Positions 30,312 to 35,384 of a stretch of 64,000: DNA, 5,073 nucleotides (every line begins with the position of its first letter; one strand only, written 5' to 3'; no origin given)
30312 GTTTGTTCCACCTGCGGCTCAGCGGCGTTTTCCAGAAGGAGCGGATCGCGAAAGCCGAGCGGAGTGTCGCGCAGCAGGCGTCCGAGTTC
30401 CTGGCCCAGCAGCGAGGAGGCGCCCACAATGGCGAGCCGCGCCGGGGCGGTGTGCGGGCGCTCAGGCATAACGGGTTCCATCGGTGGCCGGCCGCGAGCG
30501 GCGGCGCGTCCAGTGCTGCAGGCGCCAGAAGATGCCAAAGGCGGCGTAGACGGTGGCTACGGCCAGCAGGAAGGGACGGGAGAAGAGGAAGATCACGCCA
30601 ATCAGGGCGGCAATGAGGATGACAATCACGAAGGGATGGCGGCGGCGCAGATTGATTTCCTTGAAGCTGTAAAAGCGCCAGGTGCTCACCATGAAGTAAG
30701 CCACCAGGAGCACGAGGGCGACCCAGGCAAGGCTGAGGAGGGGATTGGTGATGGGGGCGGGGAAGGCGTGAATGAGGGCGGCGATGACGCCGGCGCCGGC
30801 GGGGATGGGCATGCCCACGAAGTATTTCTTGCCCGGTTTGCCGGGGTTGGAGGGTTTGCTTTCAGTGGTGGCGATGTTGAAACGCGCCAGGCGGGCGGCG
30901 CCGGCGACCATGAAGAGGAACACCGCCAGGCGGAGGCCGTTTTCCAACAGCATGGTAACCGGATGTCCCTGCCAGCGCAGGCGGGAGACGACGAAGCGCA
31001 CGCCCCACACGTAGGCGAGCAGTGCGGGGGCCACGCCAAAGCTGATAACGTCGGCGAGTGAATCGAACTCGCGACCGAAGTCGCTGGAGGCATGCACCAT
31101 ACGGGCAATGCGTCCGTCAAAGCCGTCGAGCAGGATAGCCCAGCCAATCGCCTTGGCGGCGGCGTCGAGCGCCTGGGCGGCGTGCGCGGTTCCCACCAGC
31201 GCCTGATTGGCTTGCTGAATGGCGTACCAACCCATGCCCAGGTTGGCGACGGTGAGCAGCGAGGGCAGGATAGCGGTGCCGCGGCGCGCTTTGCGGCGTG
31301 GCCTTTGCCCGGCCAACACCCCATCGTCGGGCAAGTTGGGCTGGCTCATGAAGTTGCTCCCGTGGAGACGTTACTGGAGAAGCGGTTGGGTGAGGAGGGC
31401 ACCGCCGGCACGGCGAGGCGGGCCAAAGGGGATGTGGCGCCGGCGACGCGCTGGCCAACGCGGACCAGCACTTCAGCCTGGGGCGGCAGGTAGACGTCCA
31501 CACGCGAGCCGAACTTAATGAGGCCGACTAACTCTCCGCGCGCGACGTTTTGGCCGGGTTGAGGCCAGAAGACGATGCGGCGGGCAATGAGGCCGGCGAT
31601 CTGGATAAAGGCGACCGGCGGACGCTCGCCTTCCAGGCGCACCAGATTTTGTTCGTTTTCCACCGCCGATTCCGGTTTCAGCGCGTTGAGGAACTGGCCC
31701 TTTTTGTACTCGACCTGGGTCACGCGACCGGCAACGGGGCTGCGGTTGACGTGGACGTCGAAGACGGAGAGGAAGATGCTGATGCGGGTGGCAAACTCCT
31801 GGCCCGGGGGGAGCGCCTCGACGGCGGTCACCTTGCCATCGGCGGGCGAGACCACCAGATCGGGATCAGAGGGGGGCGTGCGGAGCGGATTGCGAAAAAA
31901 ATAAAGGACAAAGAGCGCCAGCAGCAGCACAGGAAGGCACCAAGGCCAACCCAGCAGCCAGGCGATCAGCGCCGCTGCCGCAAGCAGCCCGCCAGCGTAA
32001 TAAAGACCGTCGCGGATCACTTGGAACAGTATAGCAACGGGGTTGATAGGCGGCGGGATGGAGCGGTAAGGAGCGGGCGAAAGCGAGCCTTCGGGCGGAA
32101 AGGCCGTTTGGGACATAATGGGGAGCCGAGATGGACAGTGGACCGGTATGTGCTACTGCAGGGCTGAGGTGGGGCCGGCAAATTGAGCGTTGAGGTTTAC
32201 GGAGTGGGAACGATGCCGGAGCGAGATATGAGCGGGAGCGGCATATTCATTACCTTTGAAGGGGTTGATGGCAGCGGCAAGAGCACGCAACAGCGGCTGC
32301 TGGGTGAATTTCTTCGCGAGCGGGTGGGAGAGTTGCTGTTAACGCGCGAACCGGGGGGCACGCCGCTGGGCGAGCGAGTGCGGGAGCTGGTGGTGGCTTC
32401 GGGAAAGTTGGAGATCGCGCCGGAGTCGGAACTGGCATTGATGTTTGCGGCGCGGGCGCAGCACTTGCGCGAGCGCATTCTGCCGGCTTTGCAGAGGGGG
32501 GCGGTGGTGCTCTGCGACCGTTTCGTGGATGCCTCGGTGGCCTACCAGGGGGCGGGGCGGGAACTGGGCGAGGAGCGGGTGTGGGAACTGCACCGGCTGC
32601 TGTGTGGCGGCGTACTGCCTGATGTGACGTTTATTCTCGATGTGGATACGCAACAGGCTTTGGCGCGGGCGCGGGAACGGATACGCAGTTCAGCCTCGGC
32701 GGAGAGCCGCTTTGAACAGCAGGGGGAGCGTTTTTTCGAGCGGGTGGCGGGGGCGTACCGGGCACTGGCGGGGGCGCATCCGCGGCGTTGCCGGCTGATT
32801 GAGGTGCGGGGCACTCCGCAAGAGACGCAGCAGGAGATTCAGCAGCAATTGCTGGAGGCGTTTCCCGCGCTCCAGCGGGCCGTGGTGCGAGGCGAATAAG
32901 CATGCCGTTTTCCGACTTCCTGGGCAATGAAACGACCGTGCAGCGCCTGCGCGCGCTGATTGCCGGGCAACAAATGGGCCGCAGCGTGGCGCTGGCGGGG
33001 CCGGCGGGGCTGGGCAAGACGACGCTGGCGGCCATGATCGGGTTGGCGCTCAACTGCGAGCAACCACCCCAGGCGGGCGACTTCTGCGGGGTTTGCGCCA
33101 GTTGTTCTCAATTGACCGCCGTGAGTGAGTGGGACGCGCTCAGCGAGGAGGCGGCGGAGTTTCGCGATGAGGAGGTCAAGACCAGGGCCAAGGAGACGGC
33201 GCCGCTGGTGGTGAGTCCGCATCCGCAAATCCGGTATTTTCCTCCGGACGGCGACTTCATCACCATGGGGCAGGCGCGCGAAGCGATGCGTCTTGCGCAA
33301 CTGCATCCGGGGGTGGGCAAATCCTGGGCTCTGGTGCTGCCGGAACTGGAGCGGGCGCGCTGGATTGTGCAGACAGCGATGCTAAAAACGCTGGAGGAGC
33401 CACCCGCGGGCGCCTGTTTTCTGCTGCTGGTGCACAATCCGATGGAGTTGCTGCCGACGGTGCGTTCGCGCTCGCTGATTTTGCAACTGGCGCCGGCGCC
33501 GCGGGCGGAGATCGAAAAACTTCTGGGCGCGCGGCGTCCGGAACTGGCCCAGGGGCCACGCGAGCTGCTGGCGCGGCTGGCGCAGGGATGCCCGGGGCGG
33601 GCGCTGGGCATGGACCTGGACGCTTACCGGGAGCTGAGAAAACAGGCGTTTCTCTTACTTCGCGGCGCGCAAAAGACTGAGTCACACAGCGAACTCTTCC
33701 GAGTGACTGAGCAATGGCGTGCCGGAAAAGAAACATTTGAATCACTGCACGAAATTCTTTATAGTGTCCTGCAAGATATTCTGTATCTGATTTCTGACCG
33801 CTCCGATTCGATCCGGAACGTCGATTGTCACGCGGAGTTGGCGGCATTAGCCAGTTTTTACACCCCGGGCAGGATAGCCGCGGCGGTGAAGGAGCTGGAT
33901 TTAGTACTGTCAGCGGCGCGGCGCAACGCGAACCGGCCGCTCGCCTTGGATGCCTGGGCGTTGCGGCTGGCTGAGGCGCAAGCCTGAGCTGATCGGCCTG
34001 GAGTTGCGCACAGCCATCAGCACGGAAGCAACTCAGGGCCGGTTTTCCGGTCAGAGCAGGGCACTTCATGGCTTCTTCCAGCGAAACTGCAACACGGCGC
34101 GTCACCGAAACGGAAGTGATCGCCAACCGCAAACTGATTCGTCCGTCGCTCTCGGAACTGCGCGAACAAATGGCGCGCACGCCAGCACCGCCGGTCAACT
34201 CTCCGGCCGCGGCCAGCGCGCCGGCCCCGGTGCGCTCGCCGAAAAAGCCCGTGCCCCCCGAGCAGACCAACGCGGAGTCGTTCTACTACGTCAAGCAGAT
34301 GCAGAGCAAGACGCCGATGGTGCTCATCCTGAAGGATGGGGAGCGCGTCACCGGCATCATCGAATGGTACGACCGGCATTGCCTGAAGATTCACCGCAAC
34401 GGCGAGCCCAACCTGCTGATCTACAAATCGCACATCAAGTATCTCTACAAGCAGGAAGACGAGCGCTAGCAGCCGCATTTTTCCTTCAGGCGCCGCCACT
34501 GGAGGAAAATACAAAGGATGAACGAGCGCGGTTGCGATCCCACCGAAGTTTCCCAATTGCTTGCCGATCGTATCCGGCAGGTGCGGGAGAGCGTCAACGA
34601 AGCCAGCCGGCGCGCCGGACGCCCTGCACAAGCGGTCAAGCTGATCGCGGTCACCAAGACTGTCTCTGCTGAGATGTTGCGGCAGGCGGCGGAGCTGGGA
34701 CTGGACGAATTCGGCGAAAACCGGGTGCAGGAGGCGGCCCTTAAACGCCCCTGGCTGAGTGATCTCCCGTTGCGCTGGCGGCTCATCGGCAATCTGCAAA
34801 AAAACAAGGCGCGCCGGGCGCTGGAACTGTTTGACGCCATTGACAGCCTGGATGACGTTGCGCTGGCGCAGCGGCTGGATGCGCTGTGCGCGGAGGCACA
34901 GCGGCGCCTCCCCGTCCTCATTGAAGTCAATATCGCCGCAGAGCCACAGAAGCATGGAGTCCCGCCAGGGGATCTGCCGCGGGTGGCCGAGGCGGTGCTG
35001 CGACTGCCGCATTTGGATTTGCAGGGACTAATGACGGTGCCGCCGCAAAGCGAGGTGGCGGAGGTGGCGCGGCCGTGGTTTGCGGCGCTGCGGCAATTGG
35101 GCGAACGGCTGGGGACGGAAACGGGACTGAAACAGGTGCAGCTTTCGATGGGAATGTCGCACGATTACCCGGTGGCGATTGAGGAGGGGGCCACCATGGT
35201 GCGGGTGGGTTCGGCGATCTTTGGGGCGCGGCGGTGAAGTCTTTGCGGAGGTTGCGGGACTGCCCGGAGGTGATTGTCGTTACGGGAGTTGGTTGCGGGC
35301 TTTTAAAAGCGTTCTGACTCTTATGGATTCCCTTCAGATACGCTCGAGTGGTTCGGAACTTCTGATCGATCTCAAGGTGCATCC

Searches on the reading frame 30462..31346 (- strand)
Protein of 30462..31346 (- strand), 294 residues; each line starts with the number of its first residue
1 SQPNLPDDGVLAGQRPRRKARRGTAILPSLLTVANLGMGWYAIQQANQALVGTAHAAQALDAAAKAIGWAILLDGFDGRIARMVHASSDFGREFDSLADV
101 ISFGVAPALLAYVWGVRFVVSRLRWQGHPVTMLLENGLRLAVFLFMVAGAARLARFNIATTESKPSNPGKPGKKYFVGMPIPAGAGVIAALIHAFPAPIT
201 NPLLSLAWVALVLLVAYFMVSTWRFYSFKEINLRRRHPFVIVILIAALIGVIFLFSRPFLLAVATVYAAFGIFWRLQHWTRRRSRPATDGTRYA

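Call 67: search_protein_families(library=ncbifam, proteins=[window:30462-31346:-], max_evalue=1e-10)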
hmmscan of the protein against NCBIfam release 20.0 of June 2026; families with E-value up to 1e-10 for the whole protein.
window:30462-31346:- (294 aa): 4 families
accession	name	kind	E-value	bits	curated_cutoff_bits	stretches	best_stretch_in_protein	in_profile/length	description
TIGR00473.1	pssA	equivalog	8.4e-28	97.4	107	1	32-223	1-150/153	CDP-diacylglycerol--serine O-phosphatidyltransferase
NF038087.1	arch_ser_synth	exception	2.6e-25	89.3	240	1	30-252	9-197/216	archaetidylserine synthase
TIGR04217.1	archae_ser_T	exception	2.7e-19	69.8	200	1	27-248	9-188/221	archaetidylserine synthase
NF038086.1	anchor_synt_A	exception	3.3e-14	53.2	200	1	46-270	18-216/222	protein sorting system archaetidylserine synthase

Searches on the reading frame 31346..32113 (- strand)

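Call 67: search_protein_families(library=ncbifam, proteins=[window:31346-32113:-], max_evalue=1e-10)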
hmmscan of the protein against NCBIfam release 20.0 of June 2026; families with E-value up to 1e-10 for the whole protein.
window:31346-32113:- (255 aa): 11 families
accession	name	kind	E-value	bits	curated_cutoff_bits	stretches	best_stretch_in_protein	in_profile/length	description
NF003678.0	PRK05305.1-2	equivalog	1.6e-66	223.7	225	1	45-233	24-217/218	phosphatidylserine decarboxylase family protein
NF003679.0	PRK05305.1-3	equivalog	1.6e-60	204.6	252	1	46-233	36-233/234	phosphatidylserine decarboxylase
NF003680.0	PRK05305.1-5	equivalog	5.7e-59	199.1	262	1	32-234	10-215/217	phosphatidylserine decarboxylase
NF003677.0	PRK05305.1-1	equivalog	1.4e-58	197.9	315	1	31-227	13-214/232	phosphatidylserine decarboxylase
NF003685.0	PRK05305.2-5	equivalog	6.7e-55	185.4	183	1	58-231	27-191/198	phosphatidylserine decarboxylase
NF003682.0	PRK05305.2-2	equivalog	5.8e-52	176.1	284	1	44-227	21-206/212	phosphatidylserine decarboxylase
TIGR00164.2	AS_decarb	equivalog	1.1e-51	175.2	230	1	49-232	15-210/215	archaetidylserine decarboxylase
NF003683.0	PRK05305.2-3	equivalog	2.4e-49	167.4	244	1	45-227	19-198/204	phosphatidylserine decarboxylase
NF003684.0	PRK05305.2-4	equivalog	1.9e-46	158.4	317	1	48-233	24-214/228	phosphatidylserine decarboxylase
NF003681.0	PRK05305.2-1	equivalog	1.3e-43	149.1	377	1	59-231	38-216/231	phosphatidylserine decarboxylase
NF038088.1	anchor_synt_D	exception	2.2e-40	138.2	240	1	45-224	13-186/194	protein sorting system archaetidylserine decarboxylase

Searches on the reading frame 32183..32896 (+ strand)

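Call 68: search_protein_families(library=ncbifam, proteins=[window:32183-32896:+], max_evalue=1e-10)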
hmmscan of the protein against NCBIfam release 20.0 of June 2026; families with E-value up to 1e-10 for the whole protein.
window:32183-32896:+ (238 aa): 2 families
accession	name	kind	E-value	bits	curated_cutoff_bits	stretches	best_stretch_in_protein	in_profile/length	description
TIGR00041.1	DTMP_kinase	equivalog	4e-47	160.5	83.25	1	19-219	3-196/196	dTMP kinase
NF005923.0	PRK07933.1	equivalog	1.8e-14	53.6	193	1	22-199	2-186/213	dTMP kinase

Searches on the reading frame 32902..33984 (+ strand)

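Call 68: search_protein_families(library=ncbifam, proteins=[window:32902-33984:+], max_evalue=1e-10)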
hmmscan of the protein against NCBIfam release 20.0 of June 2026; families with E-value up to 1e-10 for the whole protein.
window:32902-33984:+ (361 aa): 33 families (the best 25 are shown)
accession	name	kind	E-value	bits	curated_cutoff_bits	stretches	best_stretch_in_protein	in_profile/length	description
NF004310.0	PRK05707.1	equivalog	2.1e-30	106.3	280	1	120-358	86-323/328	DNA polymerase III subunit delta'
TIGR00678.1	holB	equivalog_domain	2.7e-30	105.4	180.6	1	14-234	2-188/188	DNA polymerase III subunit delta'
NF005926.0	PRK07940.1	equivalog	3.9e-25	88.9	300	1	95-271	70-243/394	DNA polymerase III subunit delta'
NF005677.0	PRK07471.1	equivalog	1.5e-22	80.3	252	1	155-335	156-335/366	DNA polymerase III subunit delta'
NF004047.0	PRK05564.1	equivalog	2.9e-21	75.8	282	1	143-358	96-312/313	DNA polymerase III subunit delta'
TIGR02397.1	dnaX_nterm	equivalog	2.5e-20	73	250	1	3-80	13-89/355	DNA polymerase III subunit gamma/tau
NF005972.1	PRK08058.1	equivalog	6.8e-19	68.2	340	1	106-333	75-302/328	DNA polymerase III subunit delta'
NF006429.0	PRK08691.1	equivalog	8.3e-19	67.6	969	1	3-85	15-96/709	DNA polymerase III subunits gamma and tau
NF011512.0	PRK14950.1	equivalog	4.6e-17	62.4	593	1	3-85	15-97/585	DNA polymerase III subunits gamma and tau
NF005408.0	PRK06964.1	equivalog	8.3e-17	61.5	483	1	14-348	11-325/342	DNA polymerase III subunit delta'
NF004962.0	PRK06305.1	equivalog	1.5e-16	60.7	559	0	3-89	16-102/465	DNA polymerase III subunits gamma and tau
NF011514.0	PRK14953.1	equivalog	9.3e-16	57.8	536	0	3-83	15-94/488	DNA polymerase III subunits gamma and tau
NF004046.1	PRK05563.1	equivalog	1.1e-15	57.6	400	0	3-81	14-91/567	DNA polymerase III subunit gamma/tau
NF006586.0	PRK09112.1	equivalog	1.9e-15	56.9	308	1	158-235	159-238/351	DNA polymerase III subunit delta'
NF011524.0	PRK14963.1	equivalog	3.3e-15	56.2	601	0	3-85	13-93/647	DNA polymerase III subunits gamma and tau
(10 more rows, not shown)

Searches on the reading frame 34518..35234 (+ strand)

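Call 68: search_protein_families(library=ncbifam, proteins=[window:34518-35234:+], max_evalue=1e-10)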
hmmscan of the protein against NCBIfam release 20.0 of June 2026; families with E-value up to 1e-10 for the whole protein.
window:34518-35234:+ (239 aa): 1 family
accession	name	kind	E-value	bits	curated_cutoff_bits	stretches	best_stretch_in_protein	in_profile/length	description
TIGR00044.1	TIGR00044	hypoth_equivalog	1.4e-52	178.6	106.25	1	18-238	7-229/229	YggS family pyridoxal phosphate-dependent enzyme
